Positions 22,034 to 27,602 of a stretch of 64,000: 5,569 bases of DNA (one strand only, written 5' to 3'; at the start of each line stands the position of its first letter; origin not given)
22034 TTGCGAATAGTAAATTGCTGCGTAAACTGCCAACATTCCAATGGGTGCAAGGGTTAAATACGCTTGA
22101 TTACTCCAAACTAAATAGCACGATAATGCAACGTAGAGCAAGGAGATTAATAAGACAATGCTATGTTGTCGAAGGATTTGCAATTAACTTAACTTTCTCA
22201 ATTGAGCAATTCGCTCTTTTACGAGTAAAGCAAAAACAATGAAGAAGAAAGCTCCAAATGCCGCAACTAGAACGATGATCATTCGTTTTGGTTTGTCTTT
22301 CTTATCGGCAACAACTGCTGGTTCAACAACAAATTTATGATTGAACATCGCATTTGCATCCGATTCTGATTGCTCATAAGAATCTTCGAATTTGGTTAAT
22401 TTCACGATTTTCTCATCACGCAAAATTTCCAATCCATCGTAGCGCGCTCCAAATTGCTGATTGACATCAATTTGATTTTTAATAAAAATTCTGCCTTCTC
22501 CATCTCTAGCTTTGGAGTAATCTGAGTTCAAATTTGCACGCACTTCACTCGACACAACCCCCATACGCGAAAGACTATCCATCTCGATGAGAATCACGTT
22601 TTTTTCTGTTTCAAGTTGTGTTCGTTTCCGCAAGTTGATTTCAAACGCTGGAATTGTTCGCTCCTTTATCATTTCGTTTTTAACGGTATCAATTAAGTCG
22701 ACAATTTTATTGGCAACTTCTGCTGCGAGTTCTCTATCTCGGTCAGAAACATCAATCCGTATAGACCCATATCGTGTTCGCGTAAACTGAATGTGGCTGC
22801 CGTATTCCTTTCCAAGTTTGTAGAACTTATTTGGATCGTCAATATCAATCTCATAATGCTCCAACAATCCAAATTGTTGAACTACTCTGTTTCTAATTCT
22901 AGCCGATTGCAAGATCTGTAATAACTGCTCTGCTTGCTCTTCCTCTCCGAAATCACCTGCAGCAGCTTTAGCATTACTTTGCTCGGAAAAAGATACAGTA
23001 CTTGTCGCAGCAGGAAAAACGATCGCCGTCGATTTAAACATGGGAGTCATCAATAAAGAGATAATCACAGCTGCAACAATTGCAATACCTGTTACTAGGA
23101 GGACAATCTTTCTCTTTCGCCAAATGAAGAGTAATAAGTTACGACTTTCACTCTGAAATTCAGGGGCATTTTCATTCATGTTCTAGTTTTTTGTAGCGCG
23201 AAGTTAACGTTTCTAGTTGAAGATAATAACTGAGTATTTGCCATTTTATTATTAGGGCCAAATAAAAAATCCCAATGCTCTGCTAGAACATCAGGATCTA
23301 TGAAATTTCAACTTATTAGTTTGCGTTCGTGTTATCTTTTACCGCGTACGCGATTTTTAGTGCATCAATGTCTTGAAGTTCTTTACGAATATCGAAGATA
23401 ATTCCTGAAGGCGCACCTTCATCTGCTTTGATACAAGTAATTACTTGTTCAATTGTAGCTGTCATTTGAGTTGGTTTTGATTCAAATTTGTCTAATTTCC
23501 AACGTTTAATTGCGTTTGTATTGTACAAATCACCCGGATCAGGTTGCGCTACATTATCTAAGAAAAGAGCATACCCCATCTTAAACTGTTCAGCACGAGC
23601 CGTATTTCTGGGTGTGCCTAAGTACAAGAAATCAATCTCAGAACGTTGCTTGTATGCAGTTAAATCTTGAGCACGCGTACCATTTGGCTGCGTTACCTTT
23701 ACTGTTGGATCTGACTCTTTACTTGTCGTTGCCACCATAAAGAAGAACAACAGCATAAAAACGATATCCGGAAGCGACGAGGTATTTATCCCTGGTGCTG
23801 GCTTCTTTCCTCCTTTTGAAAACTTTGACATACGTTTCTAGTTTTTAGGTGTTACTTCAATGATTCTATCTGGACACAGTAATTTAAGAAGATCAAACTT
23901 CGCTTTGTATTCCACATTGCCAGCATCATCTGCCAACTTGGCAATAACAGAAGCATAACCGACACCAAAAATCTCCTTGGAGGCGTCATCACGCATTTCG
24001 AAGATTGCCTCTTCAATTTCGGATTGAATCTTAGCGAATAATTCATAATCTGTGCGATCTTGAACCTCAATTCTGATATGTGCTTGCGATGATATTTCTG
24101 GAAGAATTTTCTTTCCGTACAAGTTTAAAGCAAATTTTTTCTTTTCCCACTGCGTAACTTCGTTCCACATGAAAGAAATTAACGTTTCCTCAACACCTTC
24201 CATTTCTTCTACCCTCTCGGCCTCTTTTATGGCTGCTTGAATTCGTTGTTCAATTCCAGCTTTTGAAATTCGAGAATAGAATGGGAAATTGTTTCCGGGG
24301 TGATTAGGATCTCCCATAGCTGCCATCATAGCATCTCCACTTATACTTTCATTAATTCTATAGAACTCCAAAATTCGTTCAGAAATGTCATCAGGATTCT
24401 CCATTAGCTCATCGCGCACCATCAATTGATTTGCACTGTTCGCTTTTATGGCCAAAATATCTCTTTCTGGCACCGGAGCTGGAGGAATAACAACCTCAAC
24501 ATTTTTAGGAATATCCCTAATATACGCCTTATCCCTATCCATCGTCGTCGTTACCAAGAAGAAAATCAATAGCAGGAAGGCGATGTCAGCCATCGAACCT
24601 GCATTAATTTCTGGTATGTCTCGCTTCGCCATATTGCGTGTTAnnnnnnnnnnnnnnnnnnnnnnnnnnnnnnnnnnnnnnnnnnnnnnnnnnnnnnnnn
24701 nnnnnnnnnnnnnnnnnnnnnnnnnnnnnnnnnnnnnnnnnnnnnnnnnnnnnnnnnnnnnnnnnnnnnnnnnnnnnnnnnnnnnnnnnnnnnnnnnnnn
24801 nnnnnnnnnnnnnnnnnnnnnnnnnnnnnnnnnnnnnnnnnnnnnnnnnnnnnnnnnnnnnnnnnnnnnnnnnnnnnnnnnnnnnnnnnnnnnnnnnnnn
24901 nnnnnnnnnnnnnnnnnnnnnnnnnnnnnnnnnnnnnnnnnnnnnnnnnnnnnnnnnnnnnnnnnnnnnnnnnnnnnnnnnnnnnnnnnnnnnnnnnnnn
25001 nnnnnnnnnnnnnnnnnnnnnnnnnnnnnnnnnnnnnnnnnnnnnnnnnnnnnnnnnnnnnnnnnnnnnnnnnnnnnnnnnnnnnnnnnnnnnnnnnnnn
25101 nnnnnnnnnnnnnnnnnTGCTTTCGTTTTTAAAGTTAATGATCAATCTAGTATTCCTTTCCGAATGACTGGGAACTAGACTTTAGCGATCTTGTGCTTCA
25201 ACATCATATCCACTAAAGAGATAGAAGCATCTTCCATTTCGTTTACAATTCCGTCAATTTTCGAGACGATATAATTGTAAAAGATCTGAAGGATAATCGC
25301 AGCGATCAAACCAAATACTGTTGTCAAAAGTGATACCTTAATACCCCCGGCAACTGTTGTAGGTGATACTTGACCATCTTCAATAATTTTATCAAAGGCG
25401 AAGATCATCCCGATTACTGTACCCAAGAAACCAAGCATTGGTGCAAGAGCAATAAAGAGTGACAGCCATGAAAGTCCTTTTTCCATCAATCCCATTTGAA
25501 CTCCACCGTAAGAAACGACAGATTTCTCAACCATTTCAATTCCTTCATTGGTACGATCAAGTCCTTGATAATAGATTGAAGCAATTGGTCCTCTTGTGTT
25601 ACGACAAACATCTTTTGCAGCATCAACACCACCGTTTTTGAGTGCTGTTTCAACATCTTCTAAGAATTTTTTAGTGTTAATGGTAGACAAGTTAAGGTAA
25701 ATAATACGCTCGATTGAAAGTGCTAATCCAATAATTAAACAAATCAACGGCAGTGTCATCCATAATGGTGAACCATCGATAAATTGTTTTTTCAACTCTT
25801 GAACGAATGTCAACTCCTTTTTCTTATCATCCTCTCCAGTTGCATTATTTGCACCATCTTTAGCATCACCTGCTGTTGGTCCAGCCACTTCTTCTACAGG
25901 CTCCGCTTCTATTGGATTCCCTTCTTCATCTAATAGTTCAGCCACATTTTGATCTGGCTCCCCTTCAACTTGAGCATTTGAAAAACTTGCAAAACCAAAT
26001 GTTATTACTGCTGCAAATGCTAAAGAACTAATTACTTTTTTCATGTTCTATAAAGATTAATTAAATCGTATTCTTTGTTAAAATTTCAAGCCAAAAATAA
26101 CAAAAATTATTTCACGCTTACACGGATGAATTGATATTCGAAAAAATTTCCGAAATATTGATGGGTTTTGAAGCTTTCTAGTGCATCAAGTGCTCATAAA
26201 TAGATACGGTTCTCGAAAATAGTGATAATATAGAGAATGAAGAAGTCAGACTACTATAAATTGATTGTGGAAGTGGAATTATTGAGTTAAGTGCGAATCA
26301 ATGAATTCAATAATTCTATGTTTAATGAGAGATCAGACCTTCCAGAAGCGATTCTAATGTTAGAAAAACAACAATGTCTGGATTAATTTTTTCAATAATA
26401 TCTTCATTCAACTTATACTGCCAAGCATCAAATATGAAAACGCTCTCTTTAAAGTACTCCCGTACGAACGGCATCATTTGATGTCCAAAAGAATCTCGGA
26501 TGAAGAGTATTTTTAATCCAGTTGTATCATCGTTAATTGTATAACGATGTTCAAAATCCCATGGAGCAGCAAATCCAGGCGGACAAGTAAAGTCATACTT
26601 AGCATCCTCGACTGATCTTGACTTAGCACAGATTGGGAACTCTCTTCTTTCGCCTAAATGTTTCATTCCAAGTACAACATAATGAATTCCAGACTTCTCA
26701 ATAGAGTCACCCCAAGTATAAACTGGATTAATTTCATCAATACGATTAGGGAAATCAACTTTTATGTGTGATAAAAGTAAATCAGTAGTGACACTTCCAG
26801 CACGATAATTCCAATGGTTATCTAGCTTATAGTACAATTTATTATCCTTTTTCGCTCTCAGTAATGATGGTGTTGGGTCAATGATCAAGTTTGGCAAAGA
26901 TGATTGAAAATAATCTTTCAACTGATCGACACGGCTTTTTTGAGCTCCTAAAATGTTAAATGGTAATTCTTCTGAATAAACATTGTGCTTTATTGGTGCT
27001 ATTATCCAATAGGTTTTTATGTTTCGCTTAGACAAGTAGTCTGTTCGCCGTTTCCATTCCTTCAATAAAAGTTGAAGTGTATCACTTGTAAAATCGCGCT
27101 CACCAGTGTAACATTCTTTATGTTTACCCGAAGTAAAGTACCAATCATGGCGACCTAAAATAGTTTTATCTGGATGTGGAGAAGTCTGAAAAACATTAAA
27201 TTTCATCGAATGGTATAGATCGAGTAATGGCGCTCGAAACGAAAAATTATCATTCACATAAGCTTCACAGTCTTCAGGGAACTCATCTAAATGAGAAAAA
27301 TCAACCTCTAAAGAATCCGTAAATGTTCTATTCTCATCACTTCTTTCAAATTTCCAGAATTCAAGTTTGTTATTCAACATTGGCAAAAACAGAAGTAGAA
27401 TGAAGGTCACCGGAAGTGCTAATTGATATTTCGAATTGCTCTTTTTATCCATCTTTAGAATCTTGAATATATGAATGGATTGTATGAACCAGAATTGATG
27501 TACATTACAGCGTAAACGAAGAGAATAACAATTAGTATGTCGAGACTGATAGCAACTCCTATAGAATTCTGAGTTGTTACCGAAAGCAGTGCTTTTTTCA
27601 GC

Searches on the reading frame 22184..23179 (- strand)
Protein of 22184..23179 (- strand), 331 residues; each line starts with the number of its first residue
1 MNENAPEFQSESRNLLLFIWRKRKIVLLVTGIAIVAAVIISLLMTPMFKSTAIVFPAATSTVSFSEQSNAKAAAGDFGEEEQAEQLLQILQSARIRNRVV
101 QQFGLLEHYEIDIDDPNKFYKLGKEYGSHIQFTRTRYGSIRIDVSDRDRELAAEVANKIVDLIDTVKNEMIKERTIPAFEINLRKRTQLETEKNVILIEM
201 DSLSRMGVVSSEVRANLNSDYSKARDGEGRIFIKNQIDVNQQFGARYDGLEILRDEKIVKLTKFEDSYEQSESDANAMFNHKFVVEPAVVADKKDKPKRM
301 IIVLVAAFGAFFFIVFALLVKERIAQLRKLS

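Call 13: search_protein_families(library=pfam, proteins=[window:22184-23179:-], max_evalue=0.001)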
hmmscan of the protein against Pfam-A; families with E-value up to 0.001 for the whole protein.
window:22184-23179:- (331 aa): 1 family
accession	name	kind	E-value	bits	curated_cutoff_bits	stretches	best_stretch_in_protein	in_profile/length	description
PF02706.20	Wzz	-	1.2e-10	42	25.5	1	14-102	7-90/91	Chain length determinant protein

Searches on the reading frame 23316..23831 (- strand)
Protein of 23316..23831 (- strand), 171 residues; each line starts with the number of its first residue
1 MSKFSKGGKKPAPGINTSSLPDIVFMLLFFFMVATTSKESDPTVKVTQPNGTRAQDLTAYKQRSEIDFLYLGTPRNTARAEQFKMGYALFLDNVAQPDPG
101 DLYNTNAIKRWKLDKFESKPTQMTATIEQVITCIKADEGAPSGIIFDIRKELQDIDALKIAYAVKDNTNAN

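Call 13: search_protein_families(library=pfam, proteins=[window:23316-23831:-], max_evalue=0.001)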
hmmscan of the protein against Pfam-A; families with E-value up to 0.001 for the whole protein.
window:23316-23831:- (171 aa): 1 family
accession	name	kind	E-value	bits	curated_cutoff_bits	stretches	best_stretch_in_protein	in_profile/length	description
PF02472.21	ExbD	-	2.5e-08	34.5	25.4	1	10-160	3-121/128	Biopolymer transport protein ExbD/TolR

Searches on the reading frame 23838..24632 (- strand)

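Call 13: search_protein_families(library=pfam, proteins=[window:23838-24632:-], max_evalue=0.001)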
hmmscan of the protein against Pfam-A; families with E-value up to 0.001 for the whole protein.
window:23838-24632:- (264 aa): 1 family
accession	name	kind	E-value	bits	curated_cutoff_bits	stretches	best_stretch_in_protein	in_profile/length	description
PF02472.21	ExbD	-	4.9e-12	46.5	25.4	1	3-87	2-81/128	Biopolymer transport protein ExbD/TolR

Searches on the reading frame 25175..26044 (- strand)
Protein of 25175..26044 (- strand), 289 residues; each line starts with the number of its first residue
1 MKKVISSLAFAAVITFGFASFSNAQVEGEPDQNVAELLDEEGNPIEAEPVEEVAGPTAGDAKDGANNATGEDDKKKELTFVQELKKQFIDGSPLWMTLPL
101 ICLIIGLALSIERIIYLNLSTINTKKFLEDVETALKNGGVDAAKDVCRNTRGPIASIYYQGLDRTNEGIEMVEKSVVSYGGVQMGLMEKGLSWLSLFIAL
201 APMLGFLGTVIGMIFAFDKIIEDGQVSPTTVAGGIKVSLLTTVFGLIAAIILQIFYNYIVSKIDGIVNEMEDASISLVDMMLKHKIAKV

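Call 13: search_protein_families(library=pfam, proteins=[window:25175-26044:-], max_evalue=0.001)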
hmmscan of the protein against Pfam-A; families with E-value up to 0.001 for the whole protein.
window:25175-26044:- (289 aa): 1 family
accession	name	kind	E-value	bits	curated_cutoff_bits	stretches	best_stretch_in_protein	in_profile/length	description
PF01618.21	MotA_ExbB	-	1.2e-26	93.4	22.9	1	152-271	4-126/127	MotA/TolQ/ExbB proton channel family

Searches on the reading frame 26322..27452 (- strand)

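Call 13: search_protein_families(library=pfam, proteins=[window:26322-27452:-], max_evalue=0.001)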
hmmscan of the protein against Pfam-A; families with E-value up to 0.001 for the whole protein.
window:26322-27452:- (376 aa): 1 family
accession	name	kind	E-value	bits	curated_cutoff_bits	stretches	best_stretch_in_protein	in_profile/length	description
PF16822.11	ALGX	-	3.9e-10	40.3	26.5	1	98-266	2-167/268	SGNH hydrolase-like domain, acetyltransferase AlgX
